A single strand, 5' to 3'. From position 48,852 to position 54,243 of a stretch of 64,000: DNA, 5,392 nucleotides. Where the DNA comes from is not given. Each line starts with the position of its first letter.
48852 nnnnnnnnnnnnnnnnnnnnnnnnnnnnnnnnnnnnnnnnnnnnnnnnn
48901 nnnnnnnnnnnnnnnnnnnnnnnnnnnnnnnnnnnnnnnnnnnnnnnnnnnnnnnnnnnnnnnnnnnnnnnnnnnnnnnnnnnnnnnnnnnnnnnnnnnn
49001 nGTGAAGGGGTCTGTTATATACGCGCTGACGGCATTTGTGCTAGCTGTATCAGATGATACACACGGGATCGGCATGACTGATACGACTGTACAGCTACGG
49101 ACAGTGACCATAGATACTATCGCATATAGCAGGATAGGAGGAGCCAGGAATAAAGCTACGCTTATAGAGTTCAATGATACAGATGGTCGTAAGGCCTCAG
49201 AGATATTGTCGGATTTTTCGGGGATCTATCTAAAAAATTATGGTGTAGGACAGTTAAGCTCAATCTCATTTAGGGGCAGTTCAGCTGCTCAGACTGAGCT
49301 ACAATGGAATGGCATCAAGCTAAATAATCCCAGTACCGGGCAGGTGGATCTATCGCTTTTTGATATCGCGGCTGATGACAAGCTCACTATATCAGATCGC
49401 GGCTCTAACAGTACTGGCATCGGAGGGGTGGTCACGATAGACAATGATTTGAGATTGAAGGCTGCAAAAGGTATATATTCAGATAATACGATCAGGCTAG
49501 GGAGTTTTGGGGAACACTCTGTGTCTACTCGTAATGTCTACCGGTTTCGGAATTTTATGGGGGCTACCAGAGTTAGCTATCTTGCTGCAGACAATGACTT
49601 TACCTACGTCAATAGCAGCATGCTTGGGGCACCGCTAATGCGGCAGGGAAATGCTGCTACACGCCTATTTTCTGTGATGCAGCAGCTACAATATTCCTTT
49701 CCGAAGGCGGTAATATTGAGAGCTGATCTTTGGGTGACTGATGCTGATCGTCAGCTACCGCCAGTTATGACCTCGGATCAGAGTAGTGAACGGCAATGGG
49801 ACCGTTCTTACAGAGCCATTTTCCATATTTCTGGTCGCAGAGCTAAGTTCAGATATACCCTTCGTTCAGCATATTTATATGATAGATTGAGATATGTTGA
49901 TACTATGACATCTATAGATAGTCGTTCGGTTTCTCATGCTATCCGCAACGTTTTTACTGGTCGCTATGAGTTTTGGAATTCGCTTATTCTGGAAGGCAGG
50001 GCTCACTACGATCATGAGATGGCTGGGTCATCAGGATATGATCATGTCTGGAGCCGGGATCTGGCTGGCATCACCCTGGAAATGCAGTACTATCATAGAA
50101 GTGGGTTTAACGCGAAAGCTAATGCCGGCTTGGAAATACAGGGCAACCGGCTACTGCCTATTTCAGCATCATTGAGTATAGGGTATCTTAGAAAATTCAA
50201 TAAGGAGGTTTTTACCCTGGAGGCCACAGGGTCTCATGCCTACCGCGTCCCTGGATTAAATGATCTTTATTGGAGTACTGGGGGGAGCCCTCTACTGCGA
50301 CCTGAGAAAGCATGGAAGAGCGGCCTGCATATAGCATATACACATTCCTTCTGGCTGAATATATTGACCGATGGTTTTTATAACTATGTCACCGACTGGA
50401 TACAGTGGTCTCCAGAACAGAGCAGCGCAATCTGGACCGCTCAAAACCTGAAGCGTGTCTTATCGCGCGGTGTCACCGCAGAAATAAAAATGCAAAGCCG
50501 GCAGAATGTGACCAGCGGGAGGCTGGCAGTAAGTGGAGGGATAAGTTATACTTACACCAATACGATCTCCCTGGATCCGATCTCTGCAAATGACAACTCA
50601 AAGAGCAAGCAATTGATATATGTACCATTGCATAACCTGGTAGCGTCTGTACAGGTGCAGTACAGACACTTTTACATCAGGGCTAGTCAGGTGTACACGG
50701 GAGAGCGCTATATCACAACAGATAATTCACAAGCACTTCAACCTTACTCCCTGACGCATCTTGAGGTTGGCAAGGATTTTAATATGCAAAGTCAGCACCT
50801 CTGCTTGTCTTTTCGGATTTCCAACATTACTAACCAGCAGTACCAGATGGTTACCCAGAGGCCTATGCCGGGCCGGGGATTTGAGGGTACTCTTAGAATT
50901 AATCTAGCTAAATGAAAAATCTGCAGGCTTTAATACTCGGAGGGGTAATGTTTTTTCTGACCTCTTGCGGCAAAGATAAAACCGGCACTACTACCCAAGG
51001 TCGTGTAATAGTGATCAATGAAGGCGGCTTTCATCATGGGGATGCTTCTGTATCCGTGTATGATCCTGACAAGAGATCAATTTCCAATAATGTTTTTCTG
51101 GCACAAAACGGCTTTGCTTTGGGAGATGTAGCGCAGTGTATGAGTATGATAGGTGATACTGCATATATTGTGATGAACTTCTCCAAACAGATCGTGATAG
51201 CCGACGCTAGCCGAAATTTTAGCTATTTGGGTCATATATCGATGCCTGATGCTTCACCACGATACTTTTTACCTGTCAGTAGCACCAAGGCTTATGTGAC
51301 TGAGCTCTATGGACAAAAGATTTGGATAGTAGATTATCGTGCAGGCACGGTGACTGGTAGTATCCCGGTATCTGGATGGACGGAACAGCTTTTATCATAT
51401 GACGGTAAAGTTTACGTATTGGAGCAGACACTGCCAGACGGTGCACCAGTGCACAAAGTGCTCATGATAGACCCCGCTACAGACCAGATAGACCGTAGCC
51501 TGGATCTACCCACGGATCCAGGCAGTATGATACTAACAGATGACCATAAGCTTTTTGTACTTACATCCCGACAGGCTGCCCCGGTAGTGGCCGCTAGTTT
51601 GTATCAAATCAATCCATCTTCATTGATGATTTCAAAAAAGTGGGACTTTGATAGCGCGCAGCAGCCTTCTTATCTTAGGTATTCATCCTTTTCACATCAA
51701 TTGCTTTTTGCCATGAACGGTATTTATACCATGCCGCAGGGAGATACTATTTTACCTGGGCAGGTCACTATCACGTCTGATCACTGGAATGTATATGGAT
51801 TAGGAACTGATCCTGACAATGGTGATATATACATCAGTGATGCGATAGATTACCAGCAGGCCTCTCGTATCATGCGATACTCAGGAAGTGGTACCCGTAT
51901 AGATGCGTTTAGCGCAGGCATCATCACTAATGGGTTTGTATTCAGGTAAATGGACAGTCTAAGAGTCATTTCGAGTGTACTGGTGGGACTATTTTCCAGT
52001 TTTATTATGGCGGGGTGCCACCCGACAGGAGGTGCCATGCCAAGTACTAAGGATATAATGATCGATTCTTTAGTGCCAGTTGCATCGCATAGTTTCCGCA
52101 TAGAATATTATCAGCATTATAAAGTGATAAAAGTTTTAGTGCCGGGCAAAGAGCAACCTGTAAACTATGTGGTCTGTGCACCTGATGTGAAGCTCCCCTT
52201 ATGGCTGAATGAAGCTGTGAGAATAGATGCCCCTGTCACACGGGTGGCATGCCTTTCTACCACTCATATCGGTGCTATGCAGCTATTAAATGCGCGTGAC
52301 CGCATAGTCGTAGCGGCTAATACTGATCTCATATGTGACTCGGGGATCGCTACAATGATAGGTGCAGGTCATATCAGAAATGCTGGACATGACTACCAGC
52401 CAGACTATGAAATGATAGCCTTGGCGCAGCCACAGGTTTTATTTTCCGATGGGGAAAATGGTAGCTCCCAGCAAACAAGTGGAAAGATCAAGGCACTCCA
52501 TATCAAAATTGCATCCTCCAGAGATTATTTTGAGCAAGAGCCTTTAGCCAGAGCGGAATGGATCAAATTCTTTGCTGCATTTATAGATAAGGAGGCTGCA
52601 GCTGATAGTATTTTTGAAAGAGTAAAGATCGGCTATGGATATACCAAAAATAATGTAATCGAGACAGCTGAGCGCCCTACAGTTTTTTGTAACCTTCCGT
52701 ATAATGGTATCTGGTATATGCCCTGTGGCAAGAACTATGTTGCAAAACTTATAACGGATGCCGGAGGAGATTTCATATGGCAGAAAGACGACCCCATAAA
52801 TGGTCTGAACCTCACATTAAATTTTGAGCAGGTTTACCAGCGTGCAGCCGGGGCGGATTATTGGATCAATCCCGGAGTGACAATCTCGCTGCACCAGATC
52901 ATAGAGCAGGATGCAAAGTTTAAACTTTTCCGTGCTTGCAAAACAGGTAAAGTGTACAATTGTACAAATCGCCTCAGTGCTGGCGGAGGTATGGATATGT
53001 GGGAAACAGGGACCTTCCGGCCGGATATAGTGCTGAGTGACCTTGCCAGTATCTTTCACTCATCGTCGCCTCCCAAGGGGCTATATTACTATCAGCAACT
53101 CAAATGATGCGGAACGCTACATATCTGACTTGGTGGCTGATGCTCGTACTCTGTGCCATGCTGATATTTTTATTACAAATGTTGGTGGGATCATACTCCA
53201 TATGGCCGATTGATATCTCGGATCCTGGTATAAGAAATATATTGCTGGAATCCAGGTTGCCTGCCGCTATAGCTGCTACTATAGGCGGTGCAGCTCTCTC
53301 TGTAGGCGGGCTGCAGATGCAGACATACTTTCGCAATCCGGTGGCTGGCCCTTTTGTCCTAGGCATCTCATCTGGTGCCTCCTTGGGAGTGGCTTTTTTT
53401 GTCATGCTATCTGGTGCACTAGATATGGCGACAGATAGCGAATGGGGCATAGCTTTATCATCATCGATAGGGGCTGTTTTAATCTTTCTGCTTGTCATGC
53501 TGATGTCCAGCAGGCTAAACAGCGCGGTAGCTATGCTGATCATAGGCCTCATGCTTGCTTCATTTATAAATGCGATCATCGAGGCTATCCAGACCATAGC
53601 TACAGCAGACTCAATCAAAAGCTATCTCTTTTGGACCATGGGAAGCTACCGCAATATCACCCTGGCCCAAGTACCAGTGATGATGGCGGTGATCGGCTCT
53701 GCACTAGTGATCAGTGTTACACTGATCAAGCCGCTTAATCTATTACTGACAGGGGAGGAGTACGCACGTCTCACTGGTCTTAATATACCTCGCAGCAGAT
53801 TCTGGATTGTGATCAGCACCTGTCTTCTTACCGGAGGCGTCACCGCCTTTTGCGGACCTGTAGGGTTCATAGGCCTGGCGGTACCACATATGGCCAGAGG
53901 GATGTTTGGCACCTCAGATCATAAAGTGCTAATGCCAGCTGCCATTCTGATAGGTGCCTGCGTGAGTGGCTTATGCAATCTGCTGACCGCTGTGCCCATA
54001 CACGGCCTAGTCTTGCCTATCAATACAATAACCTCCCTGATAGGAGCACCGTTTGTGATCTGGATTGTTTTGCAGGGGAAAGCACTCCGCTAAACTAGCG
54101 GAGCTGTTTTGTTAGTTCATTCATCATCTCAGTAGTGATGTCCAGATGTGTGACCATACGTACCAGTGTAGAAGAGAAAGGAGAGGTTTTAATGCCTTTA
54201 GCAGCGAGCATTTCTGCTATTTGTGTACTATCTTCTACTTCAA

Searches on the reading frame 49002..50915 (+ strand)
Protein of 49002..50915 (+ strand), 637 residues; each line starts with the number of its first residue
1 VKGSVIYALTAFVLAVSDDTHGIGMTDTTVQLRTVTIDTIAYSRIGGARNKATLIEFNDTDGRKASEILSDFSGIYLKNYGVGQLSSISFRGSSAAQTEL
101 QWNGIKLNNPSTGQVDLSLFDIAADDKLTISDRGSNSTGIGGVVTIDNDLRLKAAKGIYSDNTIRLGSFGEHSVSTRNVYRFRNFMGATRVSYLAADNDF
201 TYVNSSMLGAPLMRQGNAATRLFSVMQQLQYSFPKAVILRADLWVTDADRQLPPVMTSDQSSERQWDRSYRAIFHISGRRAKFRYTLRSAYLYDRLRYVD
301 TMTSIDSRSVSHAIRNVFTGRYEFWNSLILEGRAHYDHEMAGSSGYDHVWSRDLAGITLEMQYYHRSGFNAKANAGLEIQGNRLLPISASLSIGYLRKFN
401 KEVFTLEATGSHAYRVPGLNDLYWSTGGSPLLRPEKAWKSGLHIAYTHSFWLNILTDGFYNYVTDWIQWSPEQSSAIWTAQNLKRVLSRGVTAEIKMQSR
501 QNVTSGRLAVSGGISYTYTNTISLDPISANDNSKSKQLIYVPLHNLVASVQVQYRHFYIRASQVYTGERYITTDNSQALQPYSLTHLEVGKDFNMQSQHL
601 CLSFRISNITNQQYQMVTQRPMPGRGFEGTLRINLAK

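Call 3: search_protein_families(library=pfam, proteins=[window:49002-50915:+], max_evalue=0.01)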
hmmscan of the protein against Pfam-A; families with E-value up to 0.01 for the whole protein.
window:49002-50915:+ (637 aa): 1 family
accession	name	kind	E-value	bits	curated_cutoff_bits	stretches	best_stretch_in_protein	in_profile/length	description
PF07715.20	Plug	-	2.2e-06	28.5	23.9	1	57-139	17-98/107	TonB-dependent Receptor Plug Domain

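Call 4: search_protein_families(library=ncbifam, proteins=[window:49002-50915:+], max_evalue=0.01)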
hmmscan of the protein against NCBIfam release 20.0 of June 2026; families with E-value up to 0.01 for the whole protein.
window:49002-50915:+ (637 aa): 3 families
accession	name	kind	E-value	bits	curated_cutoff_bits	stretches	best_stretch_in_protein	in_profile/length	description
TIGR01779.1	TonB-B12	equivalog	5.4e-13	48.3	599.7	2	402-627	399-606/614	TonB-dependent vitamin B12 receptor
NF049947.1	TonB_dep_PCPU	exception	9.3e-06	24.1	800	1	404-625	456-675/685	TonB-dependent receptor, PCPU motif-type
NF049944.1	TonB_dep_PUIUD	equivalog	0.00029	19.3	850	1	407-625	458-676/686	TonB-dependent receptor, PUIUD motif-type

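Call 64: search_solved_structures(query=window:49002-50915:+, max_evalue=0.001)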
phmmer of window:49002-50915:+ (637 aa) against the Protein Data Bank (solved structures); distinct sequences matched with E-value up to 0.001: 4.
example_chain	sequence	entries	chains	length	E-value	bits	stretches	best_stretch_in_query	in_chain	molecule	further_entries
8p98_A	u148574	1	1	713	1.7e-42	148.9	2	357-631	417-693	Vitamin B12 transporter BtuB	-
8p97_A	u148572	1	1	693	1.7e-42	148.9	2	357-631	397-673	TonB-dependent receptor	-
8bmx_C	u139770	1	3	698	1.8e-40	142.3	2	403-629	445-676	Putative TonB-linked outer membrane receptor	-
8blw_A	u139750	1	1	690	8.3e-30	107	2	370-633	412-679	Vitamin B12 transporter BtuB1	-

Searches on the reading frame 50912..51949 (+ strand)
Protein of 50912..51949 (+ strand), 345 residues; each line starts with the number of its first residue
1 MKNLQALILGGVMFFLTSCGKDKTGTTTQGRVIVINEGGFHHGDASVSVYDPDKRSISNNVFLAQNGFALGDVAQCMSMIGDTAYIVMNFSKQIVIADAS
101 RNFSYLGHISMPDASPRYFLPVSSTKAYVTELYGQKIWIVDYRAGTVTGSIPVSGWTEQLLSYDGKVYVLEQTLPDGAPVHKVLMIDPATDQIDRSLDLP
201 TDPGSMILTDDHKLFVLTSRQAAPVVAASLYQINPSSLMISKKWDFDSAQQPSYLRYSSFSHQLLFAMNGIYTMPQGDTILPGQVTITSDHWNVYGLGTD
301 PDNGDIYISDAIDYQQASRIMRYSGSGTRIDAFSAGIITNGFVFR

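Call 3: search_protein_families(library=pfam, proteins=[window:50912-51949:+], max_evalue=0.01)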
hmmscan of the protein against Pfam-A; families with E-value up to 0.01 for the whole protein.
window:50912-51949:+ (345 aa): 1 family
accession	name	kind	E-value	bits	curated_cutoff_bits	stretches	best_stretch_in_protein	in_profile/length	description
PF16819.11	DUF5074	-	4.9e-20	72.3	27.2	1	33-249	4-226/353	Domain of unknown function (DUF5074)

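Call 4: search_protein_families(library=ncbifam, proteins=[window:50912-51949:+], max_evalue=0.01)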
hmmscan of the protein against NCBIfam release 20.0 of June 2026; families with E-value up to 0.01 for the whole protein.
window:50912-51949:+ (345 aa): 1 family
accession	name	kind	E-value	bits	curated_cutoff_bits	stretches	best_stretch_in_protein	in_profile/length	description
NF052280.1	7_blade_YncE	equivalog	0.00023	20.1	400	1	95-222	195-320/338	7-bladed beta-propeller protein YncE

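Call 7: search_solved_structures(query=window:50912-51949:+, max_evalue=1, show_alignments=1)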
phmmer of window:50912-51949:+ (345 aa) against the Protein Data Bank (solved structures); distinct sequences matched with E-value up to 1: 15.
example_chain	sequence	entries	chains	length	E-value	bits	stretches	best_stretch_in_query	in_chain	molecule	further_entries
8p97_B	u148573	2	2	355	1.7e-45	158.8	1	24-344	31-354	Putative surface layer protein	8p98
8okv_B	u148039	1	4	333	3.3e-45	157.9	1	31-344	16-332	Putative surface layer protein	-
8puj_A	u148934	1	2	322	4e-45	157.6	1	32-344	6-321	YncE family protein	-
8bmx_D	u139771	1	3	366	7e-45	156.8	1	29-344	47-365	YncE family protein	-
8bmy_A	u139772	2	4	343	7.1e-45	156.8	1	30-344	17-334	Putative surface layer protein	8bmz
8bn0_A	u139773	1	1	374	9e-45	156.4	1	30-344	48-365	Putative surface layer protein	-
8baz_A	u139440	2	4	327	1.1e-44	156.2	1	32-344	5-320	Surface layer protein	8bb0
8bai_A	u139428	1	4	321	1.1e-44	156.1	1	32-344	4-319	Surface layer protein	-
3dsm_A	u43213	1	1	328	1.2e-44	156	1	32-344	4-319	uncharacterized protein BACUNI_02894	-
8ptf_A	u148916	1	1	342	5.7e-13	51.9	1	30-327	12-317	YncE family protein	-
8ptd_A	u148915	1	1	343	5.7e-13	51.9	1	30-327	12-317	YncE family protein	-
8blw_B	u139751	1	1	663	5.4e-11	45.4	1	29-327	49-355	YncE family protein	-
9s6c_A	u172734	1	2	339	8.1e-05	25.1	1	33-104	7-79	Quinoprotein amine dehydrogenase-like protein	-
9s6c_C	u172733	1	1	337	8.4e-05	25.1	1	33-104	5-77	Quinoprotein amine dehydrogenase-like protein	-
3vgz_A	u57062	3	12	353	0.053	15.9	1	93-221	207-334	Uncharacterized protein YncE | PQQ-dependent catabolism-associated beta-propeller protein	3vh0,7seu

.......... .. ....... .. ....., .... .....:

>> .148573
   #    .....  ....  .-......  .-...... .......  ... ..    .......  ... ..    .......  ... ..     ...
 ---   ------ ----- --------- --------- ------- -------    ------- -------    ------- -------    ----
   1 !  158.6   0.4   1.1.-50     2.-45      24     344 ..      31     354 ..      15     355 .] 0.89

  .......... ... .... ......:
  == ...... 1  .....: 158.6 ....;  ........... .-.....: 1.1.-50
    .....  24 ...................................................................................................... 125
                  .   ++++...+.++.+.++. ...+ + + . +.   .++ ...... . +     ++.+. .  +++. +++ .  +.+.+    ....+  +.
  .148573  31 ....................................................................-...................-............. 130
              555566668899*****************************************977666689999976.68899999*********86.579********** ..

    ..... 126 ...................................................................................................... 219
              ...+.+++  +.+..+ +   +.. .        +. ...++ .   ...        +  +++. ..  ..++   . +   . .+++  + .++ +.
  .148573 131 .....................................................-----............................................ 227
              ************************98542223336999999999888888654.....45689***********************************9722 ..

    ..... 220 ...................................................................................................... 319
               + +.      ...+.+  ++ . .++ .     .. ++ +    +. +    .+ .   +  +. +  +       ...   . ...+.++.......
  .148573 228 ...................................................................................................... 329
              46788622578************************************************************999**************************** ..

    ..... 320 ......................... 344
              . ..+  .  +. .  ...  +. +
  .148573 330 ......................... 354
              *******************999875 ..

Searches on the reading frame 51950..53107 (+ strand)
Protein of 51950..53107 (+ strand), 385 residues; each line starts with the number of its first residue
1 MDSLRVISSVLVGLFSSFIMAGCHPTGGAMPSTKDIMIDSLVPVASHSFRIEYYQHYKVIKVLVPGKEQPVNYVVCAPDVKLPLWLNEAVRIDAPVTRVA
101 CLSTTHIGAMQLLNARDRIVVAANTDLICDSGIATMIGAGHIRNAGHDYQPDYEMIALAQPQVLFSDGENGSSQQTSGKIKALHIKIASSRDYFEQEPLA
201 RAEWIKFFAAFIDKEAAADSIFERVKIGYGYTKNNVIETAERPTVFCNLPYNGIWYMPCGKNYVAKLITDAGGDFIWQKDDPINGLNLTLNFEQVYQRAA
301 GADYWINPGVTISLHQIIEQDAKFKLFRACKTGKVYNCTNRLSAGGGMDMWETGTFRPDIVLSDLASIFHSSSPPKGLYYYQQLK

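Call 3: search_protein_families(library=pfam, proteins=[window:51950-53107:+], max_evalue=0.01)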
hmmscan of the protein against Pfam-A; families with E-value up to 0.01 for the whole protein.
window:51950-53107:+ (385 aa): 1 family
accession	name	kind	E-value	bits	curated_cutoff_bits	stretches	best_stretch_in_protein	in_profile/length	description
PF01497.23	Peripla_BP_2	-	7.8e-16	58.6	27.5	1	99-341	1-234/235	Periplasmic binding protein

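Call 4: search_protein_families(library=ncbifam, proteins=[window:51950-53107:+], max_evalue=0.01)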
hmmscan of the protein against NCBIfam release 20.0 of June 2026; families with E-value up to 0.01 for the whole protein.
window:51950-53107:+ (385 aa): 1 family
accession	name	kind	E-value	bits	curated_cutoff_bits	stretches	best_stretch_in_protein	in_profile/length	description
TIGR03659.1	IsdE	equivalog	0.00014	21.2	298.65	1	142-342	76-271/292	heme ABC transporter substrate-binding protein IsdE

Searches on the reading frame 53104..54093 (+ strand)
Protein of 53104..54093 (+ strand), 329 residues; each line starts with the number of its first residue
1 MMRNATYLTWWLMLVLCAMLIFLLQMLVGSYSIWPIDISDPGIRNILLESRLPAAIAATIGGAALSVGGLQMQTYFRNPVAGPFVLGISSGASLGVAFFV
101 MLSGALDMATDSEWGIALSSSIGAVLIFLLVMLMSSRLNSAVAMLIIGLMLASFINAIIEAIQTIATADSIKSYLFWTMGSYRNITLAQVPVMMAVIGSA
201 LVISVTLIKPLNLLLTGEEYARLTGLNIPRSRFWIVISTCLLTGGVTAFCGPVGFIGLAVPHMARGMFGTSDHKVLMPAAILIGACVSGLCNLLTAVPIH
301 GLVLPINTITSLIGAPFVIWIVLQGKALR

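Call 3: search_protein_families(library=pfam, proteins=[window:53104-54093:+], max_evalue=0.01)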
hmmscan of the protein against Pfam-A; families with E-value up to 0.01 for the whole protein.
window:53104-54093:+ (329 aa): 2 families
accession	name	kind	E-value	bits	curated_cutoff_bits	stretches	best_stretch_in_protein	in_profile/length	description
PF01032.23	FecCD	-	6.6e-65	219.6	26.5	1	19-323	3-310/311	FecCD transport family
PF11752.14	DUF3309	-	0.0052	17.3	22.3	1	100-137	11-49/50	Protein of unknown function (DUF3309)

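Call 4: search_protein_families(library=ncbifam, proteins=[window:53104-54093:+], max_evalue=0.01)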
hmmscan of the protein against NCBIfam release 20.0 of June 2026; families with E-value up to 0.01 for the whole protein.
window:53104-54093:+ (329 aa): 16 families
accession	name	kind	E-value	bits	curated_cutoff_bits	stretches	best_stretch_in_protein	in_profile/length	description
NF003001.0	PRK03784.1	equivalog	1.5e-52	178.8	334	1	9-326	17-329/332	vitamin B12 ABC transporter permease BtuC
NF007866.0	PRK10577.1-2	equivalog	2.2e-45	155.2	554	1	9-325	353-663/666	Fe(3+)-hydroxamate ABC transporter permease FhuB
NF007081.0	PRK09535.1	equivalog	1.5e-40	139.7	461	1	44-322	88-358/366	vitamin B12 ABC transporter permease BtuC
NF007867.0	PRK10577.1-3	subfamily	1.7e-40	139.1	849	1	14-325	400-705/710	Fe(3+)-hydroxamate ABC transporter permease FhuB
NF007299.0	PRK09777.1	equivalog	1.7e-39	136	406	1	13-324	8-316/318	Fe(3+) dicitrate ABC transporter permease subunit FecD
NF008407.0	PRK11228.1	equivalog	2.1e-37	128.8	396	1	42-322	49-326/330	iron-dicitrate ABC transporter permease FecC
NF007872.0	PRK10577.2-3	equivalog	7.7e-36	123.7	727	1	14-324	23-330/676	Fe(3+)-hydroxamate ABC transporter permease FhuB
NF007760.0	PRK10441.1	equivalog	4.4e-34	118.1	428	1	45-324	54-328/335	Fe(3+)-siderophore ABC transporter permease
TIGR03869.1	F420-0_ABCperm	hypoth_equivalog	5.5e-34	117.9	437.35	1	45-326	47-322/325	putative F420-0 ABC transporter permease subunit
NF007871.0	PRK10577.2-2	equivalog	3.6e-30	105.1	899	1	7-324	357-675/679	Fe(3+)-hydroxamate ABC transporter permease FhuB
NF007873.0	PRK10577.2-4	equivalog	2.2e-26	92.8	1012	2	114-323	94-299/646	Fe(3+)-hydroxamate ABC transporter permease FhuB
NF007759.0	PRK10440.1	equivalog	8.2e-25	87.7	422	1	45-324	53-325/330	iron-enterobactin ABC transporter permease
NF007869.0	PRK10577.1-6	equivalog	2.3e-24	85.8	954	1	43-322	418-691/703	Fe(3+)-hydroxamate ABC transporter permease FhuB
NF007868.0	PRK10577.1-5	equivalog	5.6e-24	84.6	943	1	7-322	352-661/666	Fe(3+)-hydroxamate ABC transporter permease FhuB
NF007870.0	PRK10577.2-1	equivalog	2.8e-22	79.1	1355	1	44-323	397-671/678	Fe(3+)-hydroxamate ABC transporter permease FhuB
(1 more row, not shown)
